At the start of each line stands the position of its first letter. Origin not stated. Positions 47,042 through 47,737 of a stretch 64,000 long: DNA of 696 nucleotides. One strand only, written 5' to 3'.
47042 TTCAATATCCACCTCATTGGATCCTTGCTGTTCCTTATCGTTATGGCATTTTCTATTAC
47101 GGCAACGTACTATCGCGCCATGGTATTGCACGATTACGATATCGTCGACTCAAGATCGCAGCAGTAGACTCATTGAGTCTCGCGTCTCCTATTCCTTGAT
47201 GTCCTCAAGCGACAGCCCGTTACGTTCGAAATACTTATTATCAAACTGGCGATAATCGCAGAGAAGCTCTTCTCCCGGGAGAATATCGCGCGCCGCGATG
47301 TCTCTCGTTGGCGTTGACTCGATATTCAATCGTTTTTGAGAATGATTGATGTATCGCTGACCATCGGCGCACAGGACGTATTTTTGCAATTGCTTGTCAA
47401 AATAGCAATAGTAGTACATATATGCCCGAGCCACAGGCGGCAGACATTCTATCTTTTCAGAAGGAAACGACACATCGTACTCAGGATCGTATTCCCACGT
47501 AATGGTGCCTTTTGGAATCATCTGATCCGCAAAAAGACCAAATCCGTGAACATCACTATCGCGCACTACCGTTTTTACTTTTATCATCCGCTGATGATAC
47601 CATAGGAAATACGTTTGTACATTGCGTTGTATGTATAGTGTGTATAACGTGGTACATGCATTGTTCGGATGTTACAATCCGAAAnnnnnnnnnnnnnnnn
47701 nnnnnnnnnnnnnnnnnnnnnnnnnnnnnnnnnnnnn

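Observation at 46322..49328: SET-domain gene sandwiched between a sensor histidine kinase and a kinase-less paralog of its membrane sensor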

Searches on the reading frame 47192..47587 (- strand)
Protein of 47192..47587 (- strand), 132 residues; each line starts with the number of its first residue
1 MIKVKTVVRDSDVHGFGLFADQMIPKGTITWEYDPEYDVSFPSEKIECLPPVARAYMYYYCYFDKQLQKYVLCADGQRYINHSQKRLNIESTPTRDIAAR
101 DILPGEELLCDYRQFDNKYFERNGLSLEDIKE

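Call 3: search_protein_families(library=pfam, proteins=[window:47192-47587:-], max_evalue=0.01)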
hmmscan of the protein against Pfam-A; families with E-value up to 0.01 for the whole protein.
window:47192-47587:- (132 aa): 1 family
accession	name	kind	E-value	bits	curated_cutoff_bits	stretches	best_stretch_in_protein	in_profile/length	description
PF00856.33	SET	-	6.6e-11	43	22.4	1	15-112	1-104/105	SET domain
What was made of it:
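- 47189..47587 (-): Small SET-domain methyltransferase ('SET1', 132 aa). It is cytoplasmic and has no post-SET Cys cluster. PF00856, 43 bits (call 3).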

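Call 9: find_homologous_proteins(query=window:47192-47587:-)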
Query window:47192-47587:- (132 aa): 33 proteins with E <= 0.001 among 37 candidates.
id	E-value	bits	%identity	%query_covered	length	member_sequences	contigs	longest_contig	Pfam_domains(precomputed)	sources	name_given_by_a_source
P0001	9.2e-86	303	99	100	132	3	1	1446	PF00856.34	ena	-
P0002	1.7e-47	179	59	95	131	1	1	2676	PF00856.34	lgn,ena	-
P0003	5.6e-46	174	58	95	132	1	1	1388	PF00856.34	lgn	-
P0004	1.5e-45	172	58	99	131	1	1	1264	PF00856.34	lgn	-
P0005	3.3e-45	171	58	99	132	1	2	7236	PF00856.34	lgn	-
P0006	1.5e-44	169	56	99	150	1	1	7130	PF00856.34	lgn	-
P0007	4.6e-44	168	53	99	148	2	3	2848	PF00856.34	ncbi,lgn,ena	-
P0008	1.3e-43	166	61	92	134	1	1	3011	PF00856.34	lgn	-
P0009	1.5e-43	166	58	95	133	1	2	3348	PF00856.34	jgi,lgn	jgi:SET domain-containing protein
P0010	1.7e-43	166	58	99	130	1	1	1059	PF00856.34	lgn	-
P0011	3.6e-43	165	58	89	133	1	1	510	PF00856.34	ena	-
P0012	3.9e-42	161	56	99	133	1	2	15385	PF00856.34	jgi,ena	-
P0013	2.1e-41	159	56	95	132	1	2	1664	PF00856.34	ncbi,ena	-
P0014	9.3e-41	157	55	98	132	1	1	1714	PF00856.34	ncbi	-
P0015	3.8e-40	155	54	92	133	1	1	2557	PF00856.34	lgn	-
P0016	5.3e-40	155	59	92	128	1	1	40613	PF00856.34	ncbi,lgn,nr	ncbi:MAG: SET domain-containing protein [Candidatus Komeilibacteria bacterium]|nr:SET domain-contain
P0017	1.0e-39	154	54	95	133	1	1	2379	PF00856.34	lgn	-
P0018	1.3e-39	153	57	92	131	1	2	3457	PF00856.34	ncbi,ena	-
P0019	1.9e-38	150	57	95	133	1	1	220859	PF00856.34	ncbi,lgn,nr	ncbi:MAG: hypothetical protein JWN89_139 [Parcubacteria group bacterium]|nr:hypothetical protein [Pa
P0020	7.3e-38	148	53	95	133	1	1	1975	PF00856.34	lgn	-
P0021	2.4e-37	146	54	95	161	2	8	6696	PF00856.34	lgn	-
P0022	5.2e-36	142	48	99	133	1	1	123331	PF00856.34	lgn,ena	-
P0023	6.3e-36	141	51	95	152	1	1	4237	PF00856.34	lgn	-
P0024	1.1e-35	141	50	98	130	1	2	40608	PF00856.34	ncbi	-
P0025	1.6e-35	140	49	99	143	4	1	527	PF00856.34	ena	-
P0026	2.1e-35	140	51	95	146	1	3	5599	PF00856.34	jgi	jgi:uncharacterized protein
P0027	2.3e-35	140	53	95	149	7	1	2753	PF00856.34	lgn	-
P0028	3.3e-35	139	56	92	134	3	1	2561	PF00856.34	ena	-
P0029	8.7e-35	138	47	99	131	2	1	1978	PF00856.34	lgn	-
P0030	3.9e-34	136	50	95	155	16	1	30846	PF00856.34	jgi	jgi:uncharacterized protein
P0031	1.6e-33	134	52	92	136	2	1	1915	PF00856.34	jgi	-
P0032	1.2e-23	102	46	88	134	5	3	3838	PF00856.34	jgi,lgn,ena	-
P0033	4.0e-17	80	46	74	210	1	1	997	PF00856.34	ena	-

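Call 11: find_encoding_contigs(protein=P0019, flank=6000, max_places=2)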
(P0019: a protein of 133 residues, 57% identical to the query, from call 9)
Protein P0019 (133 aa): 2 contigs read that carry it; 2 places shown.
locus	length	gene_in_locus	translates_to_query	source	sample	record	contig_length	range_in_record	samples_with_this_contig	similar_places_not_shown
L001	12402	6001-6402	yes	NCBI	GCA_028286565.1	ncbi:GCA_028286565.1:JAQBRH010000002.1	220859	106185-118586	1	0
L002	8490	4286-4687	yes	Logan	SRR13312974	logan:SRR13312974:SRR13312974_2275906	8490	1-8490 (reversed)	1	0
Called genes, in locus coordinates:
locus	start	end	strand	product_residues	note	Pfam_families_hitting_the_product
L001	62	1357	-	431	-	PF01336:tRNA_anti-codon, PF00152:tRNA-synt_2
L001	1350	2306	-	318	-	PF00579:tRNA-synt_1b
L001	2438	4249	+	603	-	PF00664:ABC_membrane, PF02463:SMC_N (weak), PF00005:ABC_tran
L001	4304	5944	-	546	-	PF02518:HATPase_c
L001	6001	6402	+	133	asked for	PF00856:SET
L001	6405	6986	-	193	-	-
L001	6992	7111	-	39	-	-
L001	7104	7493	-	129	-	PF02675:AdoMet_dc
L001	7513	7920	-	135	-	-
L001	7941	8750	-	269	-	-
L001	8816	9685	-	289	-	PF00226:DnaJ, PF01556:DnaJ_C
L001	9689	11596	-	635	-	PF00012:HSP70, PF06723:MreB_Mbl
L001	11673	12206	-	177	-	PF01025:GrpE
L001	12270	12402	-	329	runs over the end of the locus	-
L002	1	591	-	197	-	?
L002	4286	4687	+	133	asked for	PF00856:SET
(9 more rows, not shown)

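Call 12: find_encoding_contigs(protein=P0016, flank=6000, max_places=2)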
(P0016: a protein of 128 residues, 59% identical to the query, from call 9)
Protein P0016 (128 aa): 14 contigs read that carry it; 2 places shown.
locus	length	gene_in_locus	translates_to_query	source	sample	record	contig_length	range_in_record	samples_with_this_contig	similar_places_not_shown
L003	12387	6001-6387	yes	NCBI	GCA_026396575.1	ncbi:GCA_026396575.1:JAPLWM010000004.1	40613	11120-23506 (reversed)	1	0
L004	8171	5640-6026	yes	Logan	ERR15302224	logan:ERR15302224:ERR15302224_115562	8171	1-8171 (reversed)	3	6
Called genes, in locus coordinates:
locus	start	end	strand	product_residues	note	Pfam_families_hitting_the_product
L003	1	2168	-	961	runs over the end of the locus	PF08471:Ribonuc_red_2_N, PF02867:Ribonuc_red_lgC, PF12637:TSCPD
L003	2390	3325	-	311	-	PF00056:Ldh_1_N, PF02866:Ldh_1_C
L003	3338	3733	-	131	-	PF02675:AdoMet_dc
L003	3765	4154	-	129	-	PF00072:Response_reg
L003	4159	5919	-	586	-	PF00512:HisKA, PF02518:HATPase_c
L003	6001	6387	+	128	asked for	PF00856:SET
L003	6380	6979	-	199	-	-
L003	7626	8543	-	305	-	-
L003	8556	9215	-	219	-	PF13483:Lactamase_B_3, PF12706:Lactamase_B_2, PF00753:Lactamase_B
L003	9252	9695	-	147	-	PF01592:NifU_N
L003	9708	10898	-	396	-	PF00266:Aminotran_5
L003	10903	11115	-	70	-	PF00037:Fer4 (faint), PF12837:Fer4_6 (faint), PF13237:Fer4_10 (faint), PF13459:Fer4_15, PF13370:Fer4_13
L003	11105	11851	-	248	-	PF02535:Zip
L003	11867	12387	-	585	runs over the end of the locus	-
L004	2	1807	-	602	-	?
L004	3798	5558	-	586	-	PF00512:HisKA, PF02518:HATPase_c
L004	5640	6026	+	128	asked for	PF00856:SET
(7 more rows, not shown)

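Call 13: find_encoding_contigs(protein=P0022, flank=6000, max_places=2)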
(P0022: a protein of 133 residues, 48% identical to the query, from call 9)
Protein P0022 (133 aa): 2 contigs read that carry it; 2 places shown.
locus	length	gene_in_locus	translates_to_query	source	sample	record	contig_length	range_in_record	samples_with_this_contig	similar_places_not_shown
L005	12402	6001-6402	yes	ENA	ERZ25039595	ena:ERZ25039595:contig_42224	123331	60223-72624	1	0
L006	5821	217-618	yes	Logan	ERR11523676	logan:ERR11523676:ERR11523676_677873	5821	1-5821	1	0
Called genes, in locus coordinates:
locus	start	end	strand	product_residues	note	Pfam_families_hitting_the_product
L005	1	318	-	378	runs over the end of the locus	-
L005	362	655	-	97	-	-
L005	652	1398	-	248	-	-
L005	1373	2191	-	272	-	-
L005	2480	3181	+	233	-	-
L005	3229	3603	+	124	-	-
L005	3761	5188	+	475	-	-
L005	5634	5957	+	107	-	PF00892:EamA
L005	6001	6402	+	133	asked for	PF00856:SET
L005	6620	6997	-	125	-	-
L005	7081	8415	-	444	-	PF01935:DUF87, PF10412:TrwB_AAD_bind (weak), PF13401:AAA_22 (faint), PF24389:ORC-CDC6-like (faint)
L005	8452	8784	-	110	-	-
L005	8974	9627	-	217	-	-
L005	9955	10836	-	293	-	-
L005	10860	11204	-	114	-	-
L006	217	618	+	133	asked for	PF00856:SET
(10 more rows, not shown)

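Call 18: find_related_loci(query=A1, collection=genome_contigs, flank=6000)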
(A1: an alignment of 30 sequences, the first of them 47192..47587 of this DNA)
Query A1 (132 aa) in genome_contigs; peptide patterns used: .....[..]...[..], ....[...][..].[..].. (x = any residue, [..] = any of these).
153 stretches matched a pattern; 99 encode a relative of the query (tblastn E <= 1e-3); the best 80 are kept; 80 distinct loci.
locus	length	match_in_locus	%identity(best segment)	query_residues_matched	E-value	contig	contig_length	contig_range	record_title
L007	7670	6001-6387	57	1-130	5e-50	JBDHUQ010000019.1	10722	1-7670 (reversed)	MAG: Candidatus Paceibacteria bacterium isolate AS-MESO-OLR.234 NODE_21659_length_10722_cov_5.263974, whole genome shotg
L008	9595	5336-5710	60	1-125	6e-49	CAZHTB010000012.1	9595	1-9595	MAG TPA_asm: uncultured Gammaproteobacteria bacterium isolate binchicken_co203_567 genome assembly, contig: k141_3381744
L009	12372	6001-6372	59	1-125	7e-49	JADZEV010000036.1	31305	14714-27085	MAG: Candidatus Nomurabacteria bacterium isolate SJ839 c_000001401094, whole genome shotgun sequence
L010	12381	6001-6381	58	1-125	1e-48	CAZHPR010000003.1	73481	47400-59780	MAG TPA_asm: uncultured Candidatus Saccharibacteria bacterium isolate SRP300315_co1_17 genome assembly, contig: NODE_189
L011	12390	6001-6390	55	1-131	1e-48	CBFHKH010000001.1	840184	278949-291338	MAG: Minisyncoccia bacterium isolate AGTU_16_bin_21_orig genome assembly, contig: AGTU_16_bin_21_orig_AGTU_16_c_00000000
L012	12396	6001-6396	53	1-130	3e-47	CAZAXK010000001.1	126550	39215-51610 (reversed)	MAG TPA_asm: uncultured Candidatus Saccharibacteria bacterium isolate SRP286056_co1_285 genome assembly, contig: NODE_10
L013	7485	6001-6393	56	1-131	4e-47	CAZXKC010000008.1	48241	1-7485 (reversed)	MAG TPA_asm: uncultured Candidatus Saccharibacteria bacterium isolate SRP292972_co3_31 genome assembly, contig: NODE_555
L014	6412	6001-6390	53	1-130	4e-45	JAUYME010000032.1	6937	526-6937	MAG: bacterium isolate C24_metabat.bin.72 C24_k141_902422, whole genome shotgun sequence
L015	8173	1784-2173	53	1-130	5e-45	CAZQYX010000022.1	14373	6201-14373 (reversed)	MAG TPA_asm: uncultured Candidatus Peribacteria bacterium isolate ERP113451_co3_227 genome assembly, contig: NODE_3290_l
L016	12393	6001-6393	52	1-132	4e-44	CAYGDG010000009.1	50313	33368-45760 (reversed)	MAG TPA_asm: uncultured Candidatus Saccharibacteria bacterium isolate ERP113451_co1_245 genome assembly, contig: NODE_54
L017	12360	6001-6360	58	3-122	2e-43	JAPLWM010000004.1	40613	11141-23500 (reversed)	MAG: Candidatus Komeilibacteria bacterium isolate LacPavin_0419_WC90_MAG_43_13 LacPavin_0419_WC90_scaffold_920796, whole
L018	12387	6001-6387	52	1-130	2e-43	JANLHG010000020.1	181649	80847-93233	MAG: Patescibacteria group bacterium isolate P6-11 k99_400570, whole genome shotgun sequence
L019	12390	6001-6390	50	1-130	8e-44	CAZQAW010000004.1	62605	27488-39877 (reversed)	MAG TPA_asm: uncultured Candidatus Saccharibacteria bacterium isolate SRP286056_co1_162 genome assembly, contig: NODE_43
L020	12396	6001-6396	52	1-130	2e-43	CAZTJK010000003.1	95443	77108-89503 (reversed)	MAG TPA_asm: uncultured Candidatus Saccharibacteria bacterium isolate binchicken_co185_277 genome assembly, contig: NODE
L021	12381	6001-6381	57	1-125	2e-43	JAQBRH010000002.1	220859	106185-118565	MAG: Parcubacteria group bacterium isolate RYN_394 scaffold_3319574, whole genome shotgun sequence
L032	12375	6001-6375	51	1-125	5e-42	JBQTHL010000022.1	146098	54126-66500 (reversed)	MAG: Panacagrimonas sp. isolate SAW216 c_000000467022, whole genome shotgun sequence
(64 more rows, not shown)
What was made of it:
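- On Secreted SET nucleomodulin (NUE, RomA/LegAS4 type): Orthologs are widespread in free-living phyla (call 18).
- Close orthologs occur in free-living cyanobacteria, Bacteroidota and Proteobacteria (call 18).
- Tried and rejected: Relatives are Parcubacteria/Paceibacteria-type MAGs (calls 9, 18).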

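Call 24: search_protein_families(library=ncbifam, proteins=[window:47192-47587:-], max_evalue=1)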
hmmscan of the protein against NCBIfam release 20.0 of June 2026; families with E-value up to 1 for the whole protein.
window:47192-47587:- (132 aa): 1 family
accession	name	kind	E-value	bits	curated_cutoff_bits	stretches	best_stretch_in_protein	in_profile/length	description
NF043024.1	T4SS_AnkI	equivalog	1.8e-06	27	550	1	2-119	22-146/439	Dot/Icm T4SS effector AnkI/LegAS4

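Call 39: search_solved_structures(query=A1, max_evalue=0.01, show_alignments=2)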
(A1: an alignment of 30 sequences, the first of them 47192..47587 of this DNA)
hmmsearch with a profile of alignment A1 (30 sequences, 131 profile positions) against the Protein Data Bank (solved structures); distinct sequences matched with E-value up to 0.01: 40.
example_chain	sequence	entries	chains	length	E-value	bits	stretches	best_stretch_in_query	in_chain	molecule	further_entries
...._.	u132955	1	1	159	8.9e-08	35.5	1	9-113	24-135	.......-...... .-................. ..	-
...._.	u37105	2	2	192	9.7e-08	35.4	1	8-113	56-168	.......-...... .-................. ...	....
6kiu_K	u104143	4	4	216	1.3e-07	35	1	9-113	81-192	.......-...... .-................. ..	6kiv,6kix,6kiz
7ud5_K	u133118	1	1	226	1.5e-07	34.8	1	9-113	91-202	cDNA FLJ56846, highly similar to Zinc finger protein HRX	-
5f59_A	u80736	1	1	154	2.3e-07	34.2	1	8-118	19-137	Histone-lysine N-methyltransferase 2C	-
5f6k_C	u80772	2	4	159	2.6e-07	34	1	8-118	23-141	Histone-lysine N-methyltransferase 2C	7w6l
4z4p_A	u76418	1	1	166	2.7e-07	34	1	8-118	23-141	Histone-lysine N-methyltransferase 2D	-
6kiw_K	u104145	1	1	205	4.2e-07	33.3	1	8-118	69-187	Histone-lysine N-methyltransferase 2C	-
5f5e_A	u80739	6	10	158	7.1e-07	32.6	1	8-113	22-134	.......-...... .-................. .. | Histone-lysine N-methyltransferase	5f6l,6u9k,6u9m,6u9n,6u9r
6pwv_C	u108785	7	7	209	1.5e-06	31.6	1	8-113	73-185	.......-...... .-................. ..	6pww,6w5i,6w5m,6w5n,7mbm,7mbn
7w67_C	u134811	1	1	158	3.4e-06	30.4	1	8-113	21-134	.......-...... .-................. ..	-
7w6a_C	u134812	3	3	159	3.5e-06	30.4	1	8-113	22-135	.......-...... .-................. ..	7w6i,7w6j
8sr6_A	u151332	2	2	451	4.2e-06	30.1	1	11-118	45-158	Eukaryotic huntingtin interacting protein B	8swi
5czy_A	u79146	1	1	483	5.4e-06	29.7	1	11-118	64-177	Legionella effector LegAS4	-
7bre_B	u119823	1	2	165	5.7e-06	29.7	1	8-113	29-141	Histone-lysine N-methyltransferase 2B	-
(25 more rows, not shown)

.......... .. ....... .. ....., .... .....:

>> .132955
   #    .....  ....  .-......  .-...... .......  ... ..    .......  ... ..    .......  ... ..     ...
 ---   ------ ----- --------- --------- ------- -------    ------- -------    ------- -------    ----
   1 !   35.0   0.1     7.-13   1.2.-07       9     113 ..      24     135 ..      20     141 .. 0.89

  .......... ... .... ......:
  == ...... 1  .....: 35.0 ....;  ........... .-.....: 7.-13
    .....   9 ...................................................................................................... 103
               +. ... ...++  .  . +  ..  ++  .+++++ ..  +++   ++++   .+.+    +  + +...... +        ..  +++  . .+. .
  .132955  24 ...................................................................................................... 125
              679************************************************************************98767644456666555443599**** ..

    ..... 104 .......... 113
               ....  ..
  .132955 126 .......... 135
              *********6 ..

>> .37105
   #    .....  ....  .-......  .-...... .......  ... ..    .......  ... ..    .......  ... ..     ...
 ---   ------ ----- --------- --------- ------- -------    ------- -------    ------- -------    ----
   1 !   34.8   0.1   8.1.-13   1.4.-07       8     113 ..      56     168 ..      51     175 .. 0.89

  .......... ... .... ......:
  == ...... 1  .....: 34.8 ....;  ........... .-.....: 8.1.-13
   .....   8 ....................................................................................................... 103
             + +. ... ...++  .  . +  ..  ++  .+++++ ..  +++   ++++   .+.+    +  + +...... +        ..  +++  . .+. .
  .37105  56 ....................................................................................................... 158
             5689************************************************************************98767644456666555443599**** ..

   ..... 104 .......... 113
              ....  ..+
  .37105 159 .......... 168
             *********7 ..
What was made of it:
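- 47189..47587 (-): Profile matches MLL1/KMT2, LegAS4 and SET8 SET domains (call 39).
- Closest known: Minimal prokaryotic and viral SET-domain lysine methyltransferases. Same: The sequence profile aligns with MLL1, SET8 and LegAS4 SET cores (call 39).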

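Call 52: list_cluster_members(proteins=[window:47192-47587:-, window:47685-49325:+, P0038, P0034, window:55719-56699:+])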
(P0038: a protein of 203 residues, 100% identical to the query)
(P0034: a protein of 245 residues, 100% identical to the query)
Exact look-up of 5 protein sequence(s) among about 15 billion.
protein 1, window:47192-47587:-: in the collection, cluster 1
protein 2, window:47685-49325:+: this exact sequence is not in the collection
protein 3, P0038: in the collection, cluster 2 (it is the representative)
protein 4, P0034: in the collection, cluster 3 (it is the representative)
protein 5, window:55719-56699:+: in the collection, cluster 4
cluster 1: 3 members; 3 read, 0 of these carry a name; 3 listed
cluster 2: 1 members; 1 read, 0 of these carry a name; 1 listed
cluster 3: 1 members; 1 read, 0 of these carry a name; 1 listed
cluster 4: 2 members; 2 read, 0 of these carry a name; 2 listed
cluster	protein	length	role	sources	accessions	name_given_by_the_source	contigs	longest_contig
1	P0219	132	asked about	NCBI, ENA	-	-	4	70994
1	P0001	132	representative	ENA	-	-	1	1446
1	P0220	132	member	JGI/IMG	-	-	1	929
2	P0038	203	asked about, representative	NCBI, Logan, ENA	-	-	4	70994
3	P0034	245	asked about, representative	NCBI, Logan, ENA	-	-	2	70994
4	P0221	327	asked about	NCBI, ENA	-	-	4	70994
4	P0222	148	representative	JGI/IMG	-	-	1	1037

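Call 77: search_protein_families(library=pfam, proteins=[P0033, L032:5329-6408:+, L016:5080-5925:-], max_evalue=0.001)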
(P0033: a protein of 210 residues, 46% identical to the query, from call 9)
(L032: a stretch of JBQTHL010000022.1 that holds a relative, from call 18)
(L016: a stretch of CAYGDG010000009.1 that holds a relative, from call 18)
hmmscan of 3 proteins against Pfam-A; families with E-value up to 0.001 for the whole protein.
P0033 (210 aa): 1 family
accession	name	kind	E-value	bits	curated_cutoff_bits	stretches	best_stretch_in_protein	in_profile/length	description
PF00856.33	SET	-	5.2e-10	40.1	22.4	1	25-121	1-105/105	SET domain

L032:5329-6408:+ (360 aa): 1 family
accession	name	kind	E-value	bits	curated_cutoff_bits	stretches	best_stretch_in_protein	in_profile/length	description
PF00856.33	SET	-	4e-10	40.5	22.4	1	239-336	1-104/105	SET domain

L016:5080-5925:- (282 aa): 0 families
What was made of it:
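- No SET-kinase fusion was found (call 77).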

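Call 96: search_protein_families(library=padloc, proteins=[window:47192-47587:-], max_evalue=0.001)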
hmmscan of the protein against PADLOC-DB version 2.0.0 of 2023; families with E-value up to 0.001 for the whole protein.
window:47192-47587:- (132 aa): 0 families
